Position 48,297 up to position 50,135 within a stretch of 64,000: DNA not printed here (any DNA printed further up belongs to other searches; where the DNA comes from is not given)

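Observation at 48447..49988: Kinase-kinase-substrate fusion: two SiaB-like GHKL modules and a SiaC-like DUF1987 domain in one polypeptide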

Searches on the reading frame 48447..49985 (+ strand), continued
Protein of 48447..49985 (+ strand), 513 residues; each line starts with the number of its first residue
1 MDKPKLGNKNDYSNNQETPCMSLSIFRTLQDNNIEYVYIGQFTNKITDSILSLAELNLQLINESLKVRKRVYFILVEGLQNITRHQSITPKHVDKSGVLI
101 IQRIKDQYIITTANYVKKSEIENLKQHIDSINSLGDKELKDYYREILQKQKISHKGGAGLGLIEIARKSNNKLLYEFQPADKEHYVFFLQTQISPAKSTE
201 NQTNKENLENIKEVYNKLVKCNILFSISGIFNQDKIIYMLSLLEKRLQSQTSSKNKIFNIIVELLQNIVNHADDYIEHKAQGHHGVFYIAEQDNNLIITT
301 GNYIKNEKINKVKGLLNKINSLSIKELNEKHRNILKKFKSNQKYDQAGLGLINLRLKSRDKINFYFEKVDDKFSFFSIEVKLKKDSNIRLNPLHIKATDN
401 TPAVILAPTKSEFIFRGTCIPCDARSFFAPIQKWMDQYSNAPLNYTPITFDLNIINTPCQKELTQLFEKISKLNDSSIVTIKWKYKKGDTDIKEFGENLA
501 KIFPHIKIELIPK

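Call 19: find_related_loci(query=A1, collection=genome_contigs, flank=10000)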
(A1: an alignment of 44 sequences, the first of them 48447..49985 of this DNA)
Query A1 (513 aa) in genome_contigs; peptide patterns used: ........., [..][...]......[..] (x = any residue, [..] = any of these).
600 stretches matched a pattern (row limit reached: there are more); 578 encode a relative of the query (tblastn E <= 1e-3); the best 80 are kept; 80 distinct loci.
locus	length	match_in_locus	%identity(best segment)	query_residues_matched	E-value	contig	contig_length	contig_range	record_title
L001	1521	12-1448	48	34-511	9e-154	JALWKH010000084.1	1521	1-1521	MAG: Bacteroidales bacterium isolate M17_metabat1_scaf2bin.155 M17_NODE_133006_length_1521_cov_0.415352, whole genome sh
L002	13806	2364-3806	41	21-502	2e-119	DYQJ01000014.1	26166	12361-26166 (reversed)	MAG TPA_asm: Draconibacterium orientale isolate SulCav_GS10_10_3_33_19 SulCav_GS10_10_1846_length_26166_cov_9_262801, wh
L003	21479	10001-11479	39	14-503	3e-116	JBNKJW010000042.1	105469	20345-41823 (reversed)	MAG: Bacteroidales bacterium isolate H2.bin.10.orig k141_979035, whole genome shotgun sequence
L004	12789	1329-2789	43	13-496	1e-114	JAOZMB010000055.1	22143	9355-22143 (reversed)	MAG: Bacteroidales bacterium isolate GMC2.metabat2.30 GMC2_308_length_22143_cov_11.967901, whole genome shotgun sequence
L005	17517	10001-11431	41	21-496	1e-113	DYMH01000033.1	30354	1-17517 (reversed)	MAG TPA_asm: Draconibacterium orientale isolate SulCav_FS06-10_36_24 SulCav_FS06_10_593_length_30354_cov_16_818278, whol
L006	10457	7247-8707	40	20-503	8e-112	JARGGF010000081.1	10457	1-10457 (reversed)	MAG: Bacteroidales bacterium isolate C14-25 NODE_81_length_10457_cov_3.091811, whole genome shotgun sequence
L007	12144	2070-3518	39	11-492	1e-109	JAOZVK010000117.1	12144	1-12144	MAG: Bacteroidales bacterium isolate GMC9.metabat2.98 GMC9_2012_length_12144_cov_28.938705, whole genome shotgun sequenc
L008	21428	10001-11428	40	20-492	7e-108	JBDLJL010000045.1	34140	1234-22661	MAG: Bacteroidota bacterium isolate MAG096 MAG096_45, whole genome shotgun sequence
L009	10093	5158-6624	40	13-497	2e-107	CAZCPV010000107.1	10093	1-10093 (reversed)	MAG TPA_asm: uncultured Draconibacterium sp. isolate SRP163575_co3_101 genome assembly, contig: NODE_7362_length_10093_c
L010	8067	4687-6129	40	15-492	6e-104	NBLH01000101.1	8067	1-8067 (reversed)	MAG: Bacteroidetes bacterium 4572_117 ex4572_117_scaffold_6645, whole genome shotgun sequence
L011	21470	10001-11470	38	21-511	3e-102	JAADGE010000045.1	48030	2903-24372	MAG: Chlorobiota bacterium isolate M_MetaBat.100 contig-127_563, whole genome shotgun sequence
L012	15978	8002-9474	39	21-511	3e-102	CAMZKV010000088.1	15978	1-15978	uncultured Chlorobi bacterium isolate TAG_MAG_00004 genome assembly, contig: TAG_MAG_00004_000000000090, whole genome sh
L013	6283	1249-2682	36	25-503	5e-100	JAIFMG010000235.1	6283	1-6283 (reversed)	MAG: Bacteroidetes bacterium isolate bin_28 scaffold_23679, whole genome shotgun sequence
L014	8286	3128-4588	40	22-511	2e-99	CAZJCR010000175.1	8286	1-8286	MAG TPA_asm: uncultured Bacteroidales bacterium isolate SRP192927_co6_181 genome assembly, contig: NODE_22895_length_828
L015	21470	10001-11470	37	15-502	3e-99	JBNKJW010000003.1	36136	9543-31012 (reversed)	MAG: Bacteroidales bacterium isolate H2.bin.10.orig k141_1065695, whole genome shotgun sequence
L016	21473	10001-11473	39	21-511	7e-99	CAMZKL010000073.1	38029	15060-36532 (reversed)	uncultured Chlorobi bacterium isolate RB_MAG_00012 genome assembly, contig: RB_MAG_00012_000000000008, whole genome shot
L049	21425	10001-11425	33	25-502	5e-75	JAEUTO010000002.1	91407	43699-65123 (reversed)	MAG: Bacteroidia bacterium isolate new MAG-331 k141_1454682, whole genome shotgun sequence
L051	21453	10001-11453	40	21-496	1e-86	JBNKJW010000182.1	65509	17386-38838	MAG: Bacteroidales bacterium isolate H2.bin.10.orig k141_1343652, whole genome shotgun sequence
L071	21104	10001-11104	36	23-392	6e-68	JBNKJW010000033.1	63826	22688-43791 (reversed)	MAG: Bacteroidales bacterium isolate H2.bin.10.orig k141_1267299, whole genome shotgun sequence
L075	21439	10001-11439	37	23-508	2e-73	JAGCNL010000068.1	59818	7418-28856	MAG: Salinivirgaceae bacterium isolate RGIG9951 Yak_Reticulum-1__c1059104, whole genome shotgun sequence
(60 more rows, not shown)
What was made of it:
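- Paralogues: up to four tandem copies occur per genome, for example L003, L015, L051 and L071 from one MAG (call 19).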

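Call 26: search_protein_families(library=pfam, proteins=[L075:7180-8040:-, L005:11793-13784:+, L049:11461-13662:-, L016:8459-9844:+], max_evalue=0.01)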
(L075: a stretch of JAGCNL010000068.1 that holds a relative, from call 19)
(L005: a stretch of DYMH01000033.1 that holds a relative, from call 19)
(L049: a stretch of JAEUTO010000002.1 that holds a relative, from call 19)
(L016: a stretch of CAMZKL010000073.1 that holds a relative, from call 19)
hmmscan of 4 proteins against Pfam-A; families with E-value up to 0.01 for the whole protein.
L075:7180-8040:- (286 aa): 5 families
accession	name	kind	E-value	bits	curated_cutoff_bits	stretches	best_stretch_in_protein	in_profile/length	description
PF04545.22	Sigma70_r4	-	4.6e-20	71.3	24.1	1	223-274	2-50/50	Sigma-70, region 4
PF04542.20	Sigma70_r2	-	1.2e-18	67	24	1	56-123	3-70/71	Sigma-70 region 2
PF04539.22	Sigma70_r3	-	4.6e-16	59.1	25.3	1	135-204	3-72/78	Sigma-70 region 3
PF00140.25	Sigma70_r1_2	-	4.3e-13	49.4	22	1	17-48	2-33/34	Sigma-70 factor, region 1.2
PF08281.18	Sigma70_r4_2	-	0.00075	19.5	25.7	1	217-272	2-54/54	Sigma-70, region 4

L005:11793-13784:+ (663 aa): 1 family
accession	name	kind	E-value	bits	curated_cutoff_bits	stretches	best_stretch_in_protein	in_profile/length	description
PF07885.22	Ion_trans_2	-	1.1e-09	38.5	22.5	1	573-661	3-77/79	Ion channel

L049:11461-13662:- (733 aa): 11 families
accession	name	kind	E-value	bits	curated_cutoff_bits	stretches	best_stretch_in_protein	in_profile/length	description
PF13424.12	TPR_12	-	1.1e-32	112.4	30.1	3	181-245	2-68/77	Tetratricopeptide repeat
PF00515.34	TPR_1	-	2.7e-17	62.2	27.8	2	184-211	3-30/34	Tetratricopeptide repeat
PF13374.12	TPR_10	-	5.2e-17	61.7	27.5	2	182-213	2-33/42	Tetratricopeptide repeat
PF07228.17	SpoIIE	-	1.8e-15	57.8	25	1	533-731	3-189/192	Stage II sporulation protein E (SpoIIE)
PF07719.23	TPR_2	-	2.1e-13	49.7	27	1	184-212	3-31/34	Tetratricopeptide repeat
PF13181.12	TPR_8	-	1.5e-12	47.1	25.7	1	183-212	2-31/34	Tetratricopeptide repeat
PF13176.12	TPR_7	-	6.1e-08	32.6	27.9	0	186-217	3-34/36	Tetratricopeptide repeat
PF17874.7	TPR_MalT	-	0.00011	22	45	0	222-297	40-115/336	MalT-like TPR region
PF13432.12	TPR_16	-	0.00013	22.8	32.7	0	109-170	4-59/65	Tetratricopeptide repeat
PF13428.12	TPR_14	-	0.00034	21.5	23.5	0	103-129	2-28/44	Tetratricopeptide repeat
PF13174.12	TPR_6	-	0.0062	17.5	26.3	0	188-210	6-28/33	Tetratricopeptide repeat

L016:8459-9844:+ (461 aa): 4 families
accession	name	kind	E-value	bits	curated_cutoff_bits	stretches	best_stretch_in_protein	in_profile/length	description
PF00112.29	Peptidase_C1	-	4.1e-12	47.1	20.7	1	116-263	61-204/220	Papain family cysteine protease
PF14326.11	DUF4384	-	1.5e-08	35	27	1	319-396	2-80/81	Domain of unknown function (DUF4384)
PF13529.12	Peptidase_C39_2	-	3e-05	25.1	24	1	165-238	68-134/143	Peptidase_C39 like family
PF03051.21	Peptidase_C1_2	-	0.0027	17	22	1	226-277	360-410/438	Peptidase C1-like family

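Call 37: find_encoding_contigs(protein=P0002, flank=8000, max_places=2)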
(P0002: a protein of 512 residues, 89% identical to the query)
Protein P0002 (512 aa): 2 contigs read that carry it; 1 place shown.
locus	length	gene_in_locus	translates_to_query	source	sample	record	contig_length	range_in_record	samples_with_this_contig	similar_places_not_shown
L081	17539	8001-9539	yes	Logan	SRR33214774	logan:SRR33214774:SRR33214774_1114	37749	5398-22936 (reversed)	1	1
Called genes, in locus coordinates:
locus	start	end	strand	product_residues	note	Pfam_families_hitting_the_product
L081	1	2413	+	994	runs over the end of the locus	PF00933:Glyco_hydro_3, PF01915:Glyco_hydro_3_C (faint), PF00144:Beta-lactamase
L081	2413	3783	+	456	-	-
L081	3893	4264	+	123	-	PF01245:Ribosomal_L19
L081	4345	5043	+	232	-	PF21545:T7SS_EccA1_N, PF13176:TPR_7 (faint), PF13432:TPR_16 (faint), PF00515:TPR_1 (faint), PF13181:TPR_8 (faint), PF13424:TPR_12, PF07719:TPR_2 (weak), PF13174:TPR_6 (weak), +1 more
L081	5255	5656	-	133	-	PF01814:Hemerythrin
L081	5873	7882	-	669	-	PF22745:Nlig-Ia, PF01653:DNA_ligase_aden, PF12738:PTCB-BRCT (faint), PF03120:OB_DNA_ligase, PF03119:DNA_ligase_ZBD, PF14520:HHH_5 (faint), PF12826:HHH_2, PF00533:BRCT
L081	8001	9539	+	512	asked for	PF19788:DUF6272, PF09345:SiaC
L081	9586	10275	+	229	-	PF00483:NTP_transferase, PF12804:NTP_transf_3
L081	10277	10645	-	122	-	PF09345:SiaC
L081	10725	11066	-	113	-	-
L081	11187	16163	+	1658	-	PF00629:MAM, PF13573:SprB (weak), PF00801:PKD (faint), PF14870:PSII_BNR (faint), PF13573:SprB, PF18911:PKD_4, PF13585:CHU_C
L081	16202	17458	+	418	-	PF07690:MFS_1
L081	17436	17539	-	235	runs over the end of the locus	-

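Call 38: find_encoding_contigs(protein=P0025, flank=8000, max_places=2)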
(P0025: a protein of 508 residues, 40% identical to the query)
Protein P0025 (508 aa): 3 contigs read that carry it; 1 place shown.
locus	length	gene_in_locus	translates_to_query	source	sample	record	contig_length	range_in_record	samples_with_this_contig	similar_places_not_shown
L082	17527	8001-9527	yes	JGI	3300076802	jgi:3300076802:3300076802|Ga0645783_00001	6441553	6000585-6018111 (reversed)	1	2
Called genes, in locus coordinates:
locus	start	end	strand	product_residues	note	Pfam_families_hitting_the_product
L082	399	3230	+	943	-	PF13689:DUF4154, PF00989:PAS (faint), PF08448:PAS_4 (weak), PF13426:PAS_9, PF08447:PAS_3 (faint), PF08448:PAS_4, PF13426:PAS_9, PF07228:SpoIIE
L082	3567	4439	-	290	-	PF00582:Usp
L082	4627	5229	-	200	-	-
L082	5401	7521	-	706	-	PF13089:PP_kinase_N, PF02503:PP_kinase, PF17941:PP_kinase_C_1, PF13091:PLDc_2 (faint), PF13090:PP_kinase_C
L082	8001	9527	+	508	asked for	PF19788:DUF6272, PF09345:SiaC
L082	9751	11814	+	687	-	PF07556:DUF1538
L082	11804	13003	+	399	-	-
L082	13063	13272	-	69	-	PF02609:Exonuc_VII_S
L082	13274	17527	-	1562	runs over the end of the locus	PF00497:SBP_bac_3 (weak), PF07494:Reg_prop (faint), PF07495:Y_Y_Y, PF07228:SpoIIE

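Call 39: predict_structure(alignment_id=A2)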
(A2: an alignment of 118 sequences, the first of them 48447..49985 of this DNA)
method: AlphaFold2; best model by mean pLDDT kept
length: 513 residues; sequences in the alignment: 118
mean_pLDDT: 86.0   pTM: 0.77
mean pLDDT of the five models: 86.0, 85.0, 84.9, 84.9, 84.3
residues with pLDDT >= 90: 271; 70-90: 188; 50-70: 38; < 50: 16
segments of 3 or more residues with pLDDT < 50: 1-15
pLDDT, mean of each block of 10 residues (from residue 1): 35 57 94 92 81 76 80 87 74 80 88 92 91 90 84 61 84 90 93 73 81 95 92 79 68 79 90 88 93 91 96 94 91 86 73 91 94 96 72 96 94 96 96 94 90 96 97 90 94 96 94 94
secondary structure, 60 per line:
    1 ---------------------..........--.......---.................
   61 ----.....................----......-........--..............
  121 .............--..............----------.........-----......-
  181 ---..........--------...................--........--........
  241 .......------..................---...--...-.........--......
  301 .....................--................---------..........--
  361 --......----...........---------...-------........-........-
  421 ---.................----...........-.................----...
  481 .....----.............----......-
elements in order: H22-31 E34-40 H44-60 H65-85 H90-95 E97-104 E107-117 H118-133 H136-149 H160-168 E174-179 E184-193 H202-220 E223-230 H233-247 H254-271 E275-277 E280-282 E284-292 E295-305 H306-321 H324-339 H349-358 E363-368 E373-383 E393-395 E403-407 E412-419 H424-440 E445-455 H457-473 E478-485 H490-502 E507-512
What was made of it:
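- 49614..49985 (+): SiaC/DUF1987 domain (residues 390-513), joined to module 2 by a linker of about 9 residues. Secondary structure from call 39.
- pTM 0.77 for a three-domain chain suggests a defined packing (call 39). The linker region is conserved in length, and the whole protein models with pLDDT 86 (call 39).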

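Call 41: fold_search(model_id=the predicted structure, library=pdb)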
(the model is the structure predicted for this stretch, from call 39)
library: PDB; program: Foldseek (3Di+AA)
matches with E <= 10: 391; with E <= 0.001: 10
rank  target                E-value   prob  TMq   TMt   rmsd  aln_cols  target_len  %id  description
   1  6kko_A                6.3e-07  1.00  0.29  0.84   3.1       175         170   22  The crystal structure of SiaB-SiaC complex from Pseudomonas aeruginosa (released 2020-06-10)
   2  6kko_B                3.4e-06  1.00  0.28  0.83   3.2       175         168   22  The crystal structure of SiaB-SiaC complex from Pseudomonas aeruginosa (released 2020-06-10)
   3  6kko_D                1.3e-05  1.00  0.23  0.88   1.6       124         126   16  The crystal structure of SiaB-SiaC complex from Pseudomonas aeruginosa (released 2020-06-10)
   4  6kko_C                1.5e-05  1.00  0.23  0.88   1.5       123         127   16  The crystal structure of SiaB-SiaC complex from Pseudomonas aeruginosa (released 2020-06-10)
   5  6kkp                  2.7e-05  1.00  0.22  0.90   1.6       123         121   16  The crystal structure of apo-SiaC from Pseudomonas aeruginosa (released 2020-06-10)
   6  7e6g_C                5.4e-05  1.00  0.22  0.83   2.4       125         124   16  Crystal structure of diguanylate cyclase SiaD in complex with its activator SiaC from Pseudomonas aeruginosa (released 2021-09-22)
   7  6k4f                  1.1e-04  1.00  0.22  0.90   1.6       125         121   16  SiaC of Pseudomonas aeruginosa (released 2019-06-26)
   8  7e6g_D                1.1e-04  1.00  0.23  0.88   1.7       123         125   16  Crystal structure of diguanylate cyclase SiaD in complex with its activator SiaC from Pseudomonas aeruginosa (released 2021-09-22)
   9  7e6g_F                4.7e-04  1.00  0.22  0.89   1.7       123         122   16  Crystal structure of diguanylate cyclase SiaD in complex with its activator SiaC from Pseudomonas aeruginosa (released 2021-09-22)
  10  7e6g_E                7.3e-04  1.00  0.22  0.88   1.7       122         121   16  Crystal structure of diguanylate cyclase SiaD in complex with its activator SiaC from Pseudomonas aeruginosa (released 2021-09-22)
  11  1b3q_A                2.6e-03  0.92  0.17  0.22  19.1       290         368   14  CRYSTAL STRUCTURE OF CHEA-289, A SIGNAL TRANSDUCING HISTIDINE KINASE (released 1999-12-15)
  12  1til_E                3.0e-03  1.00  0.20  0.58   6.1       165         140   13  Crystal Structures of the ADP and ATP bound forms of the Bacillus Anti-sigma factor SpoIIAB in complex with the Anti-a (released 2004-06-15)
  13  1th8_A                5.5e-03  1.00  0.19  0.60   5.1       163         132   10  Crystal Structures of the ADP and ATP bound forms of the Bacillus Anti-sigma factor SpoIIAB in complex with the Anti-a (released 2004-06-15)
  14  1l0o_A                8.1e-03  1.00  0.20  0.60   5.2       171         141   12  Crystal Structure of the Bacillus stearothermophilus Anti-Sigma Factor SpoIIAB with the Sporulation Sigma Factor Sigma (released 2002-04-03)
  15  1tid_A                9.5e-03  1.00  0.20  0.60   6.4       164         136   12  Crystal Structures of the ADP and ATP bound forms of the Bacillus Anti-sigma factor SpoIIAB in complex with the Anti-a (released 2004-06-15)
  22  1i5a_B                3.8e-02  0.89  0.16  0.36  11.1       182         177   14  STRUCTURE OF CHEA DOMAIN P4 IN COMPLEX WITH ADPCP AND MANGANESE (released 2001-08-26)
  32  1i5b_A                5.5e-02  0.80  0.15  0.34  11.6       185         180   14  STRUCTURE OF CHEA DOMAIN P4 IN COMPLEX WITH ADPNP AND MANGANESE (released 2001-08-26)
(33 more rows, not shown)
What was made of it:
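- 49614..49985 (+): Foldseek TM 0.88-0.90 to SiaC structures 6KKO_C, 6KKP and 6K4F (call 41).
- On SiaC family regulatory phosphoprotein (PF09345 / DUF1987): Foldseek TM 0.88-0.90 and rmsd 1.5-1.7 A to 6KKO_C, 6KKP and 6K4F (call 41).
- On GHKL ATPase/kinase superfamily (anti-sigma factor Ser kinase branch): Foldseek hits SpoIIAB (1TIL, 1TH8, 1L0O), UsfX (8IH8, 8JZT), RsbW (6M37) and CheA P4, at E 3e-3 to 8e-2, probability 0.9-1.0 and TM 0.58-0.70 on the target (call 41).
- Closest known: Bacillus RsbU/RsbV/RsbW and SpoIIE/SpoIIAA/SpoIIAB partner-switching systems. Same: An opposing PP2C phosphatase (call 41).
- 6KKO holds two SiaB and two SiaC chains (call 41). Structural similarity to SpoIIAB, RsbW and UsfX, with TM 0.58-0.70 and probability 1.0 (call 41).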

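Call 46: search_protein_families(library=ncbifam, proteins=[L005:11793-13784:+], max_evalue=0.001)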
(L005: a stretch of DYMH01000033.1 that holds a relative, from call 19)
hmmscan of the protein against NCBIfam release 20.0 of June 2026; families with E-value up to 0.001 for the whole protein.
L005:11793-13784:+ (663 aa): 0 families

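Call 55: search_protein_representatives(alignment_id=A2)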
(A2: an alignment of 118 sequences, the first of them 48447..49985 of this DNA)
Query: 118 sequences, 507 profile positions. Proteins with E-value up to 0.001 (for the whole library): 9205; up to 1e-10: 6786; up to 1e-30: 906. The best 150 are listed.
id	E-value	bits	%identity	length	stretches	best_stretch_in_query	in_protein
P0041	3.9e-199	678.8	-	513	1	1-505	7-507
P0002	2.9e-188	642.9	-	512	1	4-503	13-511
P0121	8.0e-183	625.0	-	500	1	2-503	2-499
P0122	2.9e-176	603.4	-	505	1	1-503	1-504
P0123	1.4e-162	558.3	-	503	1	14-506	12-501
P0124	3.0e-160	550.6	-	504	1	18-503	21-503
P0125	2.4e-142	491.5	-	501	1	11-502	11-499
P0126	1.4e-138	479.1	-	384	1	5-383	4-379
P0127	5.4e-138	477.1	-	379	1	9-384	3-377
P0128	8.0e-136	470.0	-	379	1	7-377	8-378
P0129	8.7e-134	463.2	-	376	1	3-377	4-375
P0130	5.4e-130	450.7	-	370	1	11-378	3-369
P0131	3.2e-128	444.9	-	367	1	10-375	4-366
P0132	1.3e-125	436.2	-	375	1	9-377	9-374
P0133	5.8e-125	434.1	-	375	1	4-375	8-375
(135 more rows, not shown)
